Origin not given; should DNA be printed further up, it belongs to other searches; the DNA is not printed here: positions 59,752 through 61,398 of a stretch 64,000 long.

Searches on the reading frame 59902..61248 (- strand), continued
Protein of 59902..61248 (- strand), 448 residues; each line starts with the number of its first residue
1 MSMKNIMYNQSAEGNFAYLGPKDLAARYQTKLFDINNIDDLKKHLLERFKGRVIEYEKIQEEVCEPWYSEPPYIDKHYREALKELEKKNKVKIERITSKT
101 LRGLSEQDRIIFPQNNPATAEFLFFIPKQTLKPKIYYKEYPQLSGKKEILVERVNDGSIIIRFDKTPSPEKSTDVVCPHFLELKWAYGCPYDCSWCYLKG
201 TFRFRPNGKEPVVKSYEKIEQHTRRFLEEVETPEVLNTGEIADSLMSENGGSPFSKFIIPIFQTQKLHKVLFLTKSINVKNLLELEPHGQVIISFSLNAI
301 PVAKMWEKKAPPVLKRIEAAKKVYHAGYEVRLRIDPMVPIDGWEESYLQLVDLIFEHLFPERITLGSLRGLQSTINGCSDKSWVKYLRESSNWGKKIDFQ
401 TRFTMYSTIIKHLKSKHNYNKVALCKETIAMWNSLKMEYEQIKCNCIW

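Call 79: search_protein_families(library=pfam, proteins=[L028:10245-11060:+, L032:10280-11134:+], max_evalue=1)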
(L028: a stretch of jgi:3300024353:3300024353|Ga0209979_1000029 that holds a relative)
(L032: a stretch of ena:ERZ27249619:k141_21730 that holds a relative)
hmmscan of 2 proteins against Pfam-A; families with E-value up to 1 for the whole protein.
L028:10245-11060:+ (271 aa): 0 families

L032:10280-11134:+ (284 aa): 1 family
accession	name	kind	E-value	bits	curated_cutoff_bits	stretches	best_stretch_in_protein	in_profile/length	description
PF18015.7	Acetyltransf_19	-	0.036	14.7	23.8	1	66-111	4-49/113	Acetyltransferase (GNAT) domain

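Call 84: find_related_loci(query=A2, collection=viral_contigs, flank=5000)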
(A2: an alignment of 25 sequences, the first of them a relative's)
Query A2 (706 aa) in viral_contigs; peptide patterns used: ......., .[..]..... (x = any residue, [..] = any of these).
30 stretches matched a pattern; 3 encode a relative of the query (tblastn E <= 1e-3); 3 distinct loci.
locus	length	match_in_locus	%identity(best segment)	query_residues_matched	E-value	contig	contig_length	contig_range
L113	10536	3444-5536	60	342-704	2e-129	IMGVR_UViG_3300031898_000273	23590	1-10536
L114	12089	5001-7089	60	391-704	4e-129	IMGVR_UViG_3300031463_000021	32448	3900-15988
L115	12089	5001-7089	60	391-704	7e-129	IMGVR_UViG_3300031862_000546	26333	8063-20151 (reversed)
